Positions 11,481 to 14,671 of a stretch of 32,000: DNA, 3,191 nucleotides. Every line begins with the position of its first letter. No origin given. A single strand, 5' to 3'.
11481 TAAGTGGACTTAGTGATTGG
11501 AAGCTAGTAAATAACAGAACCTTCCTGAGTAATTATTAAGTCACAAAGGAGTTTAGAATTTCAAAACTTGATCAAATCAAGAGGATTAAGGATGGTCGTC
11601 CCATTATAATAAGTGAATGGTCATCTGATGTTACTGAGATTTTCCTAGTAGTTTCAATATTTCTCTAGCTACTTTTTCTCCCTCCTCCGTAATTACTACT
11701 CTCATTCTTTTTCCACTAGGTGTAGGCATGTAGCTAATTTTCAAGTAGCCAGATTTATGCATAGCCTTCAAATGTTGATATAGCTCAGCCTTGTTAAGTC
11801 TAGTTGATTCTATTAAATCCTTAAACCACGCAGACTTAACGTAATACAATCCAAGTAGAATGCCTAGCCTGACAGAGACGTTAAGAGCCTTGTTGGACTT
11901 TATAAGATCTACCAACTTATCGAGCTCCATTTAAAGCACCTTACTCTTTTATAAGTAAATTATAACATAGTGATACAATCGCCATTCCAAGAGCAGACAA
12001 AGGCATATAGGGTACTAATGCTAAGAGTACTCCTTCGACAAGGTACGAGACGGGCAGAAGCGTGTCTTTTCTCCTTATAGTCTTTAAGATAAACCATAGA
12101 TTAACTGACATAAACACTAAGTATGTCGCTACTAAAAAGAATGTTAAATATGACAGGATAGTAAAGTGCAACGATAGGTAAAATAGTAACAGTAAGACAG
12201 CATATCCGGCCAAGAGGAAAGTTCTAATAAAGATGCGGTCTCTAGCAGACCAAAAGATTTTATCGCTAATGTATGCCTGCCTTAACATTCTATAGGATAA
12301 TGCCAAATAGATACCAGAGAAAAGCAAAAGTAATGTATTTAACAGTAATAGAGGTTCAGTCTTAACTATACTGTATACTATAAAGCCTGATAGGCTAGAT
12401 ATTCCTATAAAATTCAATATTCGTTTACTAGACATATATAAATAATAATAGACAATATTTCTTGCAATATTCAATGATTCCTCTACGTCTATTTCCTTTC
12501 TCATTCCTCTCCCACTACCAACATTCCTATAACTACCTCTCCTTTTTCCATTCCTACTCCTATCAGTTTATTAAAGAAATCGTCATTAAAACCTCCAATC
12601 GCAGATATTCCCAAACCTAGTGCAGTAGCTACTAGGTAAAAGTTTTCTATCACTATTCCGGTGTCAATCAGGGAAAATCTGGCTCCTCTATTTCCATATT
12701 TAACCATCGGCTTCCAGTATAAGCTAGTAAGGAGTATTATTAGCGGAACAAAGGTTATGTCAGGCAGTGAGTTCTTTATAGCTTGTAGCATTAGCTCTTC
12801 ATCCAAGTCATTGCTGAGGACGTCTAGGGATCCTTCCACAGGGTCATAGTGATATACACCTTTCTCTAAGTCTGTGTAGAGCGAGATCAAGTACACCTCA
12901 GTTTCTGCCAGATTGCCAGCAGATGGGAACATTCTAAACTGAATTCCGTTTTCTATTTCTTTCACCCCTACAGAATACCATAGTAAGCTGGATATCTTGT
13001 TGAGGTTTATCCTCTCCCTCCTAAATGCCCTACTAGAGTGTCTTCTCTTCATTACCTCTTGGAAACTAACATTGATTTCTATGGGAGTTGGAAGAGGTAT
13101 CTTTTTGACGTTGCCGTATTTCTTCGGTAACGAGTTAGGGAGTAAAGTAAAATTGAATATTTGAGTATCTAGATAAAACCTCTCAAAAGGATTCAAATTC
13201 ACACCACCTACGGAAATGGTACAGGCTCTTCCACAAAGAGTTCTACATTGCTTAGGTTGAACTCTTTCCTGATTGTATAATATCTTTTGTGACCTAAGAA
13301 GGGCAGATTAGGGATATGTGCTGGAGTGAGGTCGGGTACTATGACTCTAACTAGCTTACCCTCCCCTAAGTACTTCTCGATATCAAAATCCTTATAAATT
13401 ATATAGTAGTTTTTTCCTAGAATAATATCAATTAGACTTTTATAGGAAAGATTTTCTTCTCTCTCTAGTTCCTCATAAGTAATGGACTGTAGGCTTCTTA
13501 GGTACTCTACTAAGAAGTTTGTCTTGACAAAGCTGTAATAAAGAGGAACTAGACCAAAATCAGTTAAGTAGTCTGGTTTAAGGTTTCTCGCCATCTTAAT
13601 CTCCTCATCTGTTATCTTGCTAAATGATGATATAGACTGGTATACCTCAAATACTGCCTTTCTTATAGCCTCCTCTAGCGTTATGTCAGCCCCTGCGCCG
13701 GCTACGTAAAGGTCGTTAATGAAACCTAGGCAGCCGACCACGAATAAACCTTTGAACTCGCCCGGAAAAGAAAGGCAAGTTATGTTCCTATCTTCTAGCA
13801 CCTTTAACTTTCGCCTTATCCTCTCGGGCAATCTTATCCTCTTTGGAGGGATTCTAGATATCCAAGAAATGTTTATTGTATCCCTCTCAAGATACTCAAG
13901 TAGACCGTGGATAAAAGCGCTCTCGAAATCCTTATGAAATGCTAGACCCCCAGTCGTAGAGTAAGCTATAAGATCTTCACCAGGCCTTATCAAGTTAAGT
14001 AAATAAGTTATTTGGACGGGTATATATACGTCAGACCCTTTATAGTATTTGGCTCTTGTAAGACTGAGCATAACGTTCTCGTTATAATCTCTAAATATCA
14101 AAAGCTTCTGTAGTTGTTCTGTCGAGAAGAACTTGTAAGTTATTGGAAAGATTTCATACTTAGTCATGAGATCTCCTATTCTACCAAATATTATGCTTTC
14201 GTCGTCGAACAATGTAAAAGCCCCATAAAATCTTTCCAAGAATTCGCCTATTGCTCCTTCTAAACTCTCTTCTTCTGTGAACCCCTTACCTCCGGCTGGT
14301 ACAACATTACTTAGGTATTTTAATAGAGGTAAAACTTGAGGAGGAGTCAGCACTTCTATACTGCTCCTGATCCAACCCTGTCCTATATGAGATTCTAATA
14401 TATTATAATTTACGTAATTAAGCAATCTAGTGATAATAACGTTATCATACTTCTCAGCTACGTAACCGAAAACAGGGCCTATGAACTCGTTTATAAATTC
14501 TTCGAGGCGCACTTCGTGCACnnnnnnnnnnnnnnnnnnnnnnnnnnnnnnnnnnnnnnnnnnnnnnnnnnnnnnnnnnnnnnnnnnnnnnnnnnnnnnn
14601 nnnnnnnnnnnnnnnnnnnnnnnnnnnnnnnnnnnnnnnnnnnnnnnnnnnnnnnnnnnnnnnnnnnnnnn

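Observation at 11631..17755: Azole-type RiPP (TOMM/LAP-like) biosynthetic cluster in a Sulfolobales genome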

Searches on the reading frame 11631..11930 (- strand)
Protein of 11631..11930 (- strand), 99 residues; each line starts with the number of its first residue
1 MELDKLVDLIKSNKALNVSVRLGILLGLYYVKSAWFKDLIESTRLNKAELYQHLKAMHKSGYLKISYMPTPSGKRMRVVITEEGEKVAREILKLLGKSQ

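Call 3: search_protein_families(library=pfam, proteins=[window:11631-11930:-], max_evalue=0.1)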
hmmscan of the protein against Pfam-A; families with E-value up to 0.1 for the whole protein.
window:11631-11930:- (99 aa): 4 families
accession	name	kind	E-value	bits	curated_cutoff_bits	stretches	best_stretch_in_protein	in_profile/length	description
PF13601.12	HTH_34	-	3e-10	40.6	27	1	20-95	1-76/80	Winged helix DNA-binding domain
PF01022.26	HTH_5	-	9e-06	25.9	22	1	32-63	14-45/47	Bacterial regulatory protein, arsR family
PF03551.20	PadR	-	0.00054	20.3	27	1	37-89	20-74/75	Transcriptional regulator PadR-like family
PF20008.5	DUF6429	-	0.0065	16.6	31.6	1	53-95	31-68/71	Domain of unknown function (DUF6429)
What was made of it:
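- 11631..11930 (-): Winged-helix transcription regulator (99 aa). It is the last gene of the biosynthetic operon here. In the orthologous loci it stays paired with the 187-aa membrane protein. Pfam HTH_34 E 3e-10 and HTH_5/ArsR E 9e-6 (call 3).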

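Call 4: search_protein_families(library=ncbifam, proteins=[window:11631-11930:-], max_evalue=0.1)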
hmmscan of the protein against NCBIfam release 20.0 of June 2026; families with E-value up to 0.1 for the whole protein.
window:11631-11930:- (99 aa): 6 families
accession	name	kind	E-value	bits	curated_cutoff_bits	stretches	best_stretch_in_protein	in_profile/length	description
NF033788.1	HTH_metalloreg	subfamily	0.015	15.1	55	1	14-63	6-55/77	metalloregulator ArsR/SmtB family transcription factor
NF053660.1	ORF80_fam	equivalog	0.019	14.8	95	1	24-77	7-59/70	ORF80 family leucine zipper DNA-binding protein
NF053610.1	Sso10a_fam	subfamily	0.027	14.5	60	1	39-87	23-63/64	Sso10a family chromatin protein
TIGR03636.1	uL23_arch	equivalog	0.028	14.8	94.95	0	43-96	23-75/77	50S ribosomal protein L23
NF011118.0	PRK14548.1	equivalog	0.034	14.5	82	0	43-96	30-82/84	50S ribosomal protein L23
NF053755.1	MsvR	equivalog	0.048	13.4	220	1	14-72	8-65/236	transcriptional factor MsvR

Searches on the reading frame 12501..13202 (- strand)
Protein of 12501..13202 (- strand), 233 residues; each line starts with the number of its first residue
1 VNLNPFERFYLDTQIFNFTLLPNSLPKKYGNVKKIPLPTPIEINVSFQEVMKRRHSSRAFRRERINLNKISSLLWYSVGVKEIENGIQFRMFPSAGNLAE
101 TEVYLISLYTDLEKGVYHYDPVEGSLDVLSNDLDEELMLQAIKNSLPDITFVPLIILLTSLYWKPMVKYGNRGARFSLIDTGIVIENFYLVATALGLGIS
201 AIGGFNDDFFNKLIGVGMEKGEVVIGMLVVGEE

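Call 3: search_protein_families(library=pfam, proteins=[window:12501-13202:-], max_evalue=0.1)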
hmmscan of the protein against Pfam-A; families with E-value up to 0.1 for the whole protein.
window:12501-13202:- (233 aa): 2 families
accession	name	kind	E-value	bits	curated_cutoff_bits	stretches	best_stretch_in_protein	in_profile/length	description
PF00881.29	Nitroreductase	-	1e-19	71.8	23.5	1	52-231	2-166/167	Nitroreductase family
PF14512.11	TM1586_NiRdase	-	0.019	15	27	0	48-92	3-46/215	Putative TM nitroreductase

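Call 4: search_protein_families(library=ncbifam, proteins=[window:12501-13202:-], max_evalue=0.1)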
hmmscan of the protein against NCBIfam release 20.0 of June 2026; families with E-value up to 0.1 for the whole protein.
window:12501-13202:- (233 aa): 2 families
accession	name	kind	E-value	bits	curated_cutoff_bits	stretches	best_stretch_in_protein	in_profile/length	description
TIGR03605.1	antibiot_sagB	domain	7.9e-52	175.2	78.4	1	66-232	1-173/173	SagB family peptide dehydrogenase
TIGR04511.1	SagB_rel_DH_2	exception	8.8e-15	54.6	240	1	30-225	159-363/380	putative peptide maturation dehydrogenase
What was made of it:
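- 12501..13202 (-): SagB-type FMN-dependent azoline dehydrogenase ('B' protein, 233 aa). PF00881 E 1e-19 (calls 3, 4).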

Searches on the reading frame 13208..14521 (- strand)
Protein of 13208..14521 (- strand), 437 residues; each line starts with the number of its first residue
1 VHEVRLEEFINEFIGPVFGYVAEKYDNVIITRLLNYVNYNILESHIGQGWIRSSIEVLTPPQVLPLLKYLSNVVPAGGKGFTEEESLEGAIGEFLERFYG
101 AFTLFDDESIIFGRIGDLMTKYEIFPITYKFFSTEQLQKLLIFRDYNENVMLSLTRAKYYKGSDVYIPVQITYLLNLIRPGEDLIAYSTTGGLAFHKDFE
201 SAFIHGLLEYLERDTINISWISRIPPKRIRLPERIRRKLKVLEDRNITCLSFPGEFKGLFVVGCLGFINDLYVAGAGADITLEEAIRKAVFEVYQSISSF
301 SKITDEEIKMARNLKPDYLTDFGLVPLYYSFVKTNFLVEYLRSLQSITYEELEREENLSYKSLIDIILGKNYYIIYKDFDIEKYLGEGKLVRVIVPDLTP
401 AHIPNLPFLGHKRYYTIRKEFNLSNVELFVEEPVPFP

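Call 3: search_protein_families(library=pfam, proteins=[window:13208-14521:-], max_evalue=0.1)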
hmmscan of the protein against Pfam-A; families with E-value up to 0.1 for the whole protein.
window:13208-14521:- (437 aa): 1 family
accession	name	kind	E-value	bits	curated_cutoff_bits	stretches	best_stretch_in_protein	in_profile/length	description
PF02624.21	YcaO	-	3.1e-41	142.2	25.7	1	78-398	2-324/325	YcaO cyclodehydratase, ATP-ad Mg2+-binding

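Call 4: search_protein_families(library=ncbifam, proteins=[window:13208-14521:-], max_evalue=0.1)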
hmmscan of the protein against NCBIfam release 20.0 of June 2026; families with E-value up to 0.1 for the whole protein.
window:13208-14521:- (437 aa): 3 families
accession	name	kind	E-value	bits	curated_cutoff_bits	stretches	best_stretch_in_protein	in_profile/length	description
TIGR03604.1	TOMM_cyclo_SagD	subfamily_domain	2.1e-81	273.8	219.25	1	78-437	1-377/377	thiazole/oxazole-forming peptide maturase, SagD family component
TIGR03266.1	methan_mark_1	equivalog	3.2e-10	39.5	365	1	78-370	57-331/376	YcaO-related McrA-glycine thioamidation protein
TIGR00702.1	TIGR00702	domain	0.00019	20.6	75.65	1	78-299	53-271/377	YcaO-type kinase domain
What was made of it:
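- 13208..14521 (-): YcaO cyclodehydratase ('D' protein). It is 437 aa from the GTG at 14521; NCBI annotates 434 aa from 14512. PF02624 E 3e-41 (calls 3, 4).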

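Call 7: find_encoding_contigs(protein=window:13208-14521:-, flank=10000, max_places=6)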
Protein window:13208-14521:- (437 aa): no gene with exactly this product is on record in the collection.
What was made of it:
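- Tried and rejected: An exact look-up of the 437-aa YcaO failed because public records use a start 3 codons downstream (call 7).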

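Call 8: find_homologous_proteins(query=window:13208-14521:-, max_evalue=0.00001)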
Query window:13208-14521:- (437 aa): 16 proteins with E <= 0.00001 among 5718 candidates.
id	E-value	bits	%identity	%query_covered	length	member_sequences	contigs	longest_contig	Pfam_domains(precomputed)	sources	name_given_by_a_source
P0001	6.3e-286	966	100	99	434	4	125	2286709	PF02624.22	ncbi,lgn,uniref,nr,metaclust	ncbi:YcaO-like family protein [Sulfolobus acidocaldarius]|uniref:YcaO domain-containing protein n=4 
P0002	2.4e-185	635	64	99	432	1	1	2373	PF02624.22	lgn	-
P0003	9.2e-185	633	64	99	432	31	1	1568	PF02624.22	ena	-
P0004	7.9e-183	626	62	99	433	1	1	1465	PF02624.22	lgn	-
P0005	1.6e-182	625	63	99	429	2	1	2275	PF02624.22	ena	-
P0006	4.4e-177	607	60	99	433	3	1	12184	PF02624.22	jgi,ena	-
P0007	3.4e-135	469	62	75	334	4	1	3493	PF02624.22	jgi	-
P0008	1.6e-81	292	39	98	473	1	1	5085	PF02624.22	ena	-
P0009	2.0e-76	276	38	98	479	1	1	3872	PF02624.22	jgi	-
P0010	2.8e-61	226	34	99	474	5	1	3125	PF02624.22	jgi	jgi:ribosomal protein S12 methylthiotransferase accessory factor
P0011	2.3e-57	213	35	85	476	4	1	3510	PF02624.22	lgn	-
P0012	2.9e-57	213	34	99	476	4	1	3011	PF02624.22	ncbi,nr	ncbi:MAG TPA: YcaO-like family protein [Streptosporangiaceae bacterium]|nr:YcaO-like family protein 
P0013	3.2e-56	209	33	99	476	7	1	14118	PF02624.22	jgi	-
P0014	1.4e-55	207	33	98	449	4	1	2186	PF02624.22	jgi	jgi:thiazole/oxazole-forming peptide maturase SagD family component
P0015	1.9e-55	207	34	99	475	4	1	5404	PF02624.22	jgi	jgi:ribosomal protein S12 methylthiotransferase accessory factor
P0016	1.1e-28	118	28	98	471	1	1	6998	PF02624.22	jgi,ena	-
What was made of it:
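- Tried and rejected: No S. islandicus-labelled homologue appeared in the protein search either (call 8).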

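Call 24: find_related_loci(query=window:13208-14521:-, collection=genome_contigs, flank=10000)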
Query window:13208-14521:- (437 aa) in genome_contigs; peptide patterns used: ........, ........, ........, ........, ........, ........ (x = any residue, [..] = any of these).
147 stretches matched a pattern, but none encodes a relative of the query by tblastn (E <= 1e-3).

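Call 26: find_related_loci(query=A2, collection=genome_contigs, flank=10000)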
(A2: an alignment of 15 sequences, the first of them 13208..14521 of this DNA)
Query A2 (437 aa) in genome_contigs; peptide patterns used: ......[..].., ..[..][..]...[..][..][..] (x = any residue, [..] = any of these).
12 stretches matched a pattern; 1 encode a relative of the query (tblastn E <= 1e-3); 1 distinct loci.
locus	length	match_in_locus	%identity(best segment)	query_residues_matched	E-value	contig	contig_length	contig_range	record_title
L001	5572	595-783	35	160-223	1e-6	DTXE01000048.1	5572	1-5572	MAG TPA_asm: Syntrophaceae bacterium isolate UWMA-0184 k99_1173105, whole genome shotgun sequence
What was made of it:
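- Tried and rejected: One was empty; the other returned a distant Syntrophaceae fragment (calls 24, 26).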

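Call 27: find_encoding_contigs(protein=P0006, flank=10000, max_places=4)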
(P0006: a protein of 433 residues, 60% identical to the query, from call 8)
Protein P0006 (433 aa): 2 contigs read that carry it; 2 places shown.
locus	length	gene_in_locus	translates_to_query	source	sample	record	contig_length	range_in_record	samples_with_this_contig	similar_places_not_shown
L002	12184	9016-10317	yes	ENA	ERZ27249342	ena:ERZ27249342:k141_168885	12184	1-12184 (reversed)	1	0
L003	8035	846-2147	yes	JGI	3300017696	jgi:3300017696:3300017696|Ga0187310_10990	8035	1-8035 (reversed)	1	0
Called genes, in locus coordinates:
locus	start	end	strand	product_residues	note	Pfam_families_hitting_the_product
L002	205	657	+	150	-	PF03013:Pyr_excise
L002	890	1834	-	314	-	PF00067:p450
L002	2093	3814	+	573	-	PF07690:MFS_1, PF00083:Sugar_tr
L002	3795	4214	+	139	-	PF22381:Staph_reg_Sar_Rot (weak), PF21863:HTH_67 (weak), PF01022:HTH_5 (faint), PF12802:MarR_2, PF13463:HTH_27 (weak), PF01047:MarR, PF22166:WHD_ArnR1 (weak)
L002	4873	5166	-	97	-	PF01022:HTH_5 (faint), PF13601:HTH_34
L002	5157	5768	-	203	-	-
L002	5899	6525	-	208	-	PF13175:AAA_15, PF13166:AAA_13 (faint), PF13476:AAA_23 (weak), PF00005:ABC_tran, PF13304:AAA_21 (faint), PF02463:SMC_N (weak)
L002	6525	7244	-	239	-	-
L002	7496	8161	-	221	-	-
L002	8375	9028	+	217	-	-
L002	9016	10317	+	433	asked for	PF02624:YcaO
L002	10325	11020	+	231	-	PF00881:Nitroreductase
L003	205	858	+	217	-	-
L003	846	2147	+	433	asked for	PF02624:YcaO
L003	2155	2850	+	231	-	PF00881:Nitroreductase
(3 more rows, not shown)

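Call 28: find_encoding_contigs(protein=P0001, flank=10000, max_places=6)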
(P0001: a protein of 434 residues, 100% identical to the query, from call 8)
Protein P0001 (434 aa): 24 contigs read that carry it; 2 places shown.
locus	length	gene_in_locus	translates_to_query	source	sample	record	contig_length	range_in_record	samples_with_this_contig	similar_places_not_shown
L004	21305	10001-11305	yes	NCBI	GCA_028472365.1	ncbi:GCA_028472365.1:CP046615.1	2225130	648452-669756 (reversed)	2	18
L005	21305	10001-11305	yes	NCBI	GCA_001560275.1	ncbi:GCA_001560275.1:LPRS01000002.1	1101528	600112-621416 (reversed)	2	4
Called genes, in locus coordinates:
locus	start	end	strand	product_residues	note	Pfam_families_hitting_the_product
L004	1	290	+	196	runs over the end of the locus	PF04493:Endonuclease_5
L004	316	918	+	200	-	PF00857:Isochorismatase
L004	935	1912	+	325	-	PF01368:DHH (faint), PF02272:DHHA1 (weak)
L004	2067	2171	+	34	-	PF07935:SSV1_ORF_D-335 (weak)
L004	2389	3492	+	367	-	PF01008:IF-2B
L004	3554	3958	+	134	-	-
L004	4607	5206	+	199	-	-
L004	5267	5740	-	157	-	-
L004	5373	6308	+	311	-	PF07690:MFS_1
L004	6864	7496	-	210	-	PF02463:SMC_N (faint), PF13476:AAA_23 (weak), PF00005:ABC_tran, PF13304:AAA_21 (faint)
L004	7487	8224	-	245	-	-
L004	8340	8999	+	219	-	-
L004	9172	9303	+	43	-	-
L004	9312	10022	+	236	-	-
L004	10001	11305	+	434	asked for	PF02624:YcaO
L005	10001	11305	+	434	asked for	PF02624:YcaO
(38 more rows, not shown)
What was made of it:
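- Tried and rejected: This was resolved through P0001 (call 28).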

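Call 33: find_related_loci(query=A2, collection=metagenome_contigs, flank=10000)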
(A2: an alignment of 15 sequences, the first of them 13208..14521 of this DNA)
Query A2 (437 aa) in metagenome_contigs; peptide patterns used: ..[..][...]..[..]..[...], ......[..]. (x = any residue, [..] = any of these).
253 stretches matched a pattern; 13 encode a relative of the query (tblastn E <= 1e-3); 12 distinct loci.
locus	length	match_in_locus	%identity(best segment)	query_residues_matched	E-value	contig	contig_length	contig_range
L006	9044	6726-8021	64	6-437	0e+0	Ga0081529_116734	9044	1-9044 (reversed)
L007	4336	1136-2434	60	6-437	0e+0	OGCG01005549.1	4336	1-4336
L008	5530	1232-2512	63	6-432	0e+0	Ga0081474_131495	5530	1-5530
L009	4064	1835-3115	63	6-432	0e+0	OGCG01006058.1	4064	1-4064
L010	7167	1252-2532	63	6-432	2e-171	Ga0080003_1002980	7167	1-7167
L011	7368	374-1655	61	6-432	2e-146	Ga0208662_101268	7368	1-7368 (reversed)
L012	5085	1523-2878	39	8-437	2e-85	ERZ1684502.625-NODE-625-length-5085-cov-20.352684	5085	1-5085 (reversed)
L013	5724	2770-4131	38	8-437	1e-78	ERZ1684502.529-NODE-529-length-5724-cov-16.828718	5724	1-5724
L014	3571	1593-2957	34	6-437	2e-64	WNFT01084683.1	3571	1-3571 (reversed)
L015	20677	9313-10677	33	6-437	2e-61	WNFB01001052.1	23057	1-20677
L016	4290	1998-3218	23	52-437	2e-10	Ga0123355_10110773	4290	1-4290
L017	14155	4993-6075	22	61-397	5e-8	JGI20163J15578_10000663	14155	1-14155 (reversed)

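Call 38: search_protein_families(library=ncbifam, proteins=[L012:439-1449:+, L015:8261-9253:+, L012:2894-3583:+, L015:10690-11385:+, L002:8375-9028:+], max_evalue=0.1)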
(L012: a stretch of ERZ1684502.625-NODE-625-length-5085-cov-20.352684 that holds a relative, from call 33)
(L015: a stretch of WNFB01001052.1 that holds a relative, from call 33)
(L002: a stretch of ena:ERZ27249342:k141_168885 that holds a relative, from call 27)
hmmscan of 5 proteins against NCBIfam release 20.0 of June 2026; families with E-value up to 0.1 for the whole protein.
L012:439-1449:+ (336 aa): 1 family
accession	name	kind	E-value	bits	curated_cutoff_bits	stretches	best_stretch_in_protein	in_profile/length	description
TIGR03882.1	cyclo_dehyd_2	equivalog_domain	0.00015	22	36.9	1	198-323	7-125/164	TOMM precursor leader peptide-binding protein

L015:8261-9253:+ (330 aa): 2 families
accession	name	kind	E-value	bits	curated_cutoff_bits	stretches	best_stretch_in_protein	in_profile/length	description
TIGR03603.1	cyclo_dehy_ocin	subfamily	2.1e-05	24.4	187.65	1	165-313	164-306/319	thiazole/oxazole-forming peptide maturase, SagC family component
TIGR03882.1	cyclo_dehyd_2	equivalog_domain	6.6e-05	23.2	36.9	1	190-311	9-123/164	TOMM precursor leader peptide-binding protein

L012:2894-3583:+ (229 aa): 2 families
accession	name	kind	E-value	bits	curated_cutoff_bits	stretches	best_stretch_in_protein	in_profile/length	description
TIGR03605.1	antibiot_sagB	domain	0.016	14.7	78.4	1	150-216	87-160/173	SagB family peptide dehydrogenase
NF040717.1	BcsR_only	exception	0.031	14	46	1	50-69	2-21/42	cellulose biosynthesis protein BcsR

L015:10690-11385:+ (231 aa): 0 families

L002:8375-9028:+ (217 aa): 0 families
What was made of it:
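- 14491..15213 (-): Divergent, shortened 'C' partner protein (236-240 aa). It probably derives from an E1-like protein, has a conserved PC...W..N core and ends in PGCxxC. It is the presumed leader-binding and YcaO-activating partner. Those homologues weakly hit TIGR03603 and TIGR03882 (call 38).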

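Call 39: search_protein_families(library=pfam, proteins=[L012:439-1449:+, L015:8261-9253:+, L012:2894-3583:+, L015:10690-11385:+, L002:8375-9028:+], max_evalue=0.1)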
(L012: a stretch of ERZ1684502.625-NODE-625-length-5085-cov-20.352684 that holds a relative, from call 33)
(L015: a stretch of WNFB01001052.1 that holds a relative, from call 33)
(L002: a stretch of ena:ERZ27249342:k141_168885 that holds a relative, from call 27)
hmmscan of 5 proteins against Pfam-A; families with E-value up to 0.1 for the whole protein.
L012:439-1449:+ (336 aa): 0 families

L015:8261-9253:+ (330 aa): 0 families

L012:2894-3583:+ (229 aa): 0 families

L015:10690-11385:+ (231 aa): 0 families

L002:8375-9028:+ (217 aa): 0 families

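Call 51: list_cluster_members(proteins=[P0001, P0017, window:15213-15341:-, window:15460-15573:+, window:17630-17752:+])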
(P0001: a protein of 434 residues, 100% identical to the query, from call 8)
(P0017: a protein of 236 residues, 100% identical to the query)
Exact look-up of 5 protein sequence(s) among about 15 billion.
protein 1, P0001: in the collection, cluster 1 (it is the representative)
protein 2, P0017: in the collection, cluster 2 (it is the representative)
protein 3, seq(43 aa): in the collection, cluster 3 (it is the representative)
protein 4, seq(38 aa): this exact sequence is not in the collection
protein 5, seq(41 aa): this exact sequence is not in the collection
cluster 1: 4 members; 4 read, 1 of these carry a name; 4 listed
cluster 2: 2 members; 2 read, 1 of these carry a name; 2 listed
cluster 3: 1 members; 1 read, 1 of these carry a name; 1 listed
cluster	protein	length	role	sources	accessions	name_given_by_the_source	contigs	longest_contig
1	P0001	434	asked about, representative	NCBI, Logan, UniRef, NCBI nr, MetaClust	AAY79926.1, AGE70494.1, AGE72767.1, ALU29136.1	YcaO-like family protein [Sulfolobus acidocaldarius] | YcaO domain-containing protein n=4 Tax=Sulfolobus acidocaldarius TaxID=2285 ... | status=active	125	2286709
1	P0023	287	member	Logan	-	-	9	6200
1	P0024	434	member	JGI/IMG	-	-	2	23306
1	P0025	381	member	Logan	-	-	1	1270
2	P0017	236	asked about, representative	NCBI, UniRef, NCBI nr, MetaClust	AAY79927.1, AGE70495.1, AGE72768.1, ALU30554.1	hypothetical protein [Sulfolobus acidocaldarius] | Uncharacterized protein n=4 Tax=Sulfolobus acidocaldarius TaxID=2285 RepID=Q4JBA2_SULAC | status=active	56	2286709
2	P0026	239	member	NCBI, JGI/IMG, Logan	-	-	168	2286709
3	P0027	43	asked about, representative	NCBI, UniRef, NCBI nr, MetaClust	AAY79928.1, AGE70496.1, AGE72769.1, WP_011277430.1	hypothetical protein [Sulfolobus acidocaldarius] | Uncharacterized protein n=3 Tax=Sulfolobus acidocaldarius TaxID=2285 RepID=Q4JBA1_SULAC | status=active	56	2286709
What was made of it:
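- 13208..14521 (-): The protein is 100% identical to S. acidocaldarius AAY79926 (calls 8, 51).
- The YcaO is 100% identical to S. acidocaldarius YcaO (calls 8, 28, 51).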

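Call 59: search_solved_structures(query=A6, max_evalue=10, show_alignments=2)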
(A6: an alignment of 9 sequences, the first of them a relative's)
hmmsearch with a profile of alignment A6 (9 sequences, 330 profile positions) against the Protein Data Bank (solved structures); distinct sequences matched with E-value up to 10: 0.

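Call 80: find_related_loci(query=A2, collection=viral_contigs, flank=10000)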
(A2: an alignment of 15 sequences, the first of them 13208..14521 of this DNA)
Query A2 (437 aa) in viral_contigs; peptide patterns used: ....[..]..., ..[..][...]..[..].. (x = any residue, [..] = any of these).
36 stretches matched a pattern, but none encodes a relative of the query by tblastn (E <= 1e-3).
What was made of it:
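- Tried and rejected: A viral_contigs scan with the YcaO alignment found no relative (call 80).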
